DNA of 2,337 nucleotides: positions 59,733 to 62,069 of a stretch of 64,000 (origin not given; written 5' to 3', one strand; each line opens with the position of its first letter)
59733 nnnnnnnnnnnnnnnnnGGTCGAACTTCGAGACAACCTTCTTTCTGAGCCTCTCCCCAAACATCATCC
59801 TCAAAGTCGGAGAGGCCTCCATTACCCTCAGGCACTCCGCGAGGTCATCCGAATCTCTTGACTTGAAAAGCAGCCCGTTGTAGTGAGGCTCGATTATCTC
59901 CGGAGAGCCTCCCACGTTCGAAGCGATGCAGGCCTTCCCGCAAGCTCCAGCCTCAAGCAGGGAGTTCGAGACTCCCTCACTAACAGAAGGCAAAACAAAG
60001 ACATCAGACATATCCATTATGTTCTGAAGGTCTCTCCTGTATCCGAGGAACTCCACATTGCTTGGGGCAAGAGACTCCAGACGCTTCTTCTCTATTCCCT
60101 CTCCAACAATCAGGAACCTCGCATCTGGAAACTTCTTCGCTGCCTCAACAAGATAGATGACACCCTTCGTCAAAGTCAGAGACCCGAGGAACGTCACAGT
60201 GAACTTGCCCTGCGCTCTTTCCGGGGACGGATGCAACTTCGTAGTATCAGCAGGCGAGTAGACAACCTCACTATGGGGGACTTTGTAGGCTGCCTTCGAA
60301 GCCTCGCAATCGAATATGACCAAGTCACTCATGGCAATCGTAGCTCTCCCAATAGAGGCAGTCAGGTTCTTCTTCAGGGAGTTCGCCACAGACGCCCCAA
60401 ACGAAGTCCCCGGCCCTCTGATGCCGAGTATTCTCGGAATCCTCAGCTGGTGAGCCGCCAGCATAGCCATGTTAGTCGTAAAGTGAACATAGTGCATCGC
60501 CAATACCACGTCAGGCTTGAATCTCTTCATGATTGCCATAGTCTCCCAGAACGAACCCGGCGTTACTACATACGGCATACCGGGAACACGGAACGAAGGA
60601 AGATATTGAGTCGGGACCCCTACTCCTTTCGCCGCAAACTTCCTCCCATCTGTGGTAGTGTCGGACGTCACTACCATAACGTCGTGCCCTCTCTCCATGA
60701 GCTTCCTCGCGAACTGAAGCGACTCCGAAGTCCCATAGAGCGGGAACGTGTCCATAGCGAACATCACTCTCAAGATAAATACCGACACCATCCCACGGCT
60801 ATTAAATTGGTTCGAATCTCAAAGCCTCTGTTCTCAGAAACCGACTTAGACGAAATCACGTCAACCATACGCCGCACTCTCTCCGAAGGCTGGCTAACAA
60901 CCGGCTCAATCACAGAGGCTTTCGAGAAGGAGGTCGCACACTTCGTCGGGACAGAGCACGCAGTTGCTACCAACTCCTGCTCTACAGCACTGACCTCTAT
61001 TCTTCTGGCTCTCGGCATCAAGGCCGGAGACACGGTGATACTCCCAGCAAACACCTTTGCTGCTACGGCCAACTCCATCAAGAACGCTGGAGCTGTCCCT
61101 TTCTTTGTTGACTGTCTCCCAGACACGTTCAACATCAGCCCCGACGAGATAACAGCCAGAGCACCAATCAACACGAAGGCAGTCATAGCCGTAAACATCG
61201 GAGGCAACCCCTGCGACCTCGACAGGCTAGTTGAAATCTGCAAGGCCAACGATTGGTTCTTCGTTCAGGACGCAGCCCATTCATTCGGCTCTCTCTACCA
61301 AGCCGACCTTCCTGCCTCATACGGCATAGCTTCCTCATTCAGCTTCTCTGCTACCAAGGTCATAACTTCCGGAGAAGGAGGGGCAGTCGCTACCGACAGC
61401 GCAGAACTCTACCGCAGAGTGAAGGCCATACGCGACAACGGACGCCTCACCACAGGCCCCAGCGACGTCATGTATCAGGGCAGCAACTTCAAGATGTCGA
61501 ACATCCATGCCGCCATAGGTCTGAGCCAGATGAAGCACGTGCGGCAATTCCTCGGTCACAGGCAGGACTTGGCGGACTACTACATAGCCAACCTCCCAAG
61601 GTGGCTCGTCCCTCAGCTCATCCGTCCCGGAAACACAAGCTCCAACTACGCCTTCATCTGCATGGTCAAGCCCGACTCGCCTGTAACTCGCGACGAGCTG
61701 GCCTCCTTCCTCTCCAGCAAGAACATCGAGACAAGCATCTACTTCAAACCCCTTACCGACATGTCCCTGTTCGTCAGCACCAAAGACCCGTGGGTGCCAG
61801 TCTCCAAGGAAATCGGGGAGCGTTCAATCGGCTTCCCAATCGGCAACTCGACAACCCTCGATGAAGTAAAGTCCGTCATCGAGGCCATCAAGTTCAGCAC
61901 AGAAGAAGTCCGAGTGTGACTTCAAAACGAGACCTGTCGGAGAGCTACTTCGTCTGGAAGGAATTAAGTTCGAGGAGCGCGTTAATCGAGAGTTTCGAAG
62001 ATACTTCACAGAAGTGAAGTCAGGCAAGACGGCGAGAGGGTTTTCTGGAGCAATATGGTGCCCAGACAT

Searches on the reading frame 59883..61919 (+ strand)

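Call 8: search_protein_families(library=pfam, proteins=[window:59883-61919:+], max_evalue=0.01)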
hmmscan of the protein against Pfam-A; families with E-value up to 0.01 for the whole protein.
window:59883-61919:+ (678 aa): 4 families
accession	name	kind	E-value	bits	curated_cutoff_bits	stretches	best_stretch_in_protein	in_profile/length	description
PF01041.23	DegT_DnrJ_EryC1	-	1.7e-90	304.3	19.8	1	323-669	5-359/360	DegT/DnrJ/EryC1/StrS aminotransferase family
PF00155.27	Aminotran_1_2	-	2.9e-10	40.3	19.7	1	341-469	39-191/361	Aminotransferase class I and II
PF01053.26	Cys_Met_Meta_PP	-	2.4e-06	26.8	27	1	344-516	54-225/381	Cys/Met metabolism PLP-dependent enzyme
PF00266.25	Aminotran_5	-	0.00026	20.5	21.5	1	338-471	39-183/371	Aminotransferase class-V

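Call 9: search_protein_families(library=phrogs, proteins=[window:59883-61919:+], max_evalue=0.001)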
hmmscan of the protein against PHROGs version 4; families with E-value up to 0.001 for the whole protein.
window:59883-61919:+ (678 aa): 1 family
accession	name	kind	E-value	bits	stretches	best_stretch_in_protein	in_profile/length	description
phrog_3139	-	other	6.3e-51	174.5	1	312-576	8-284/387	aminotransferase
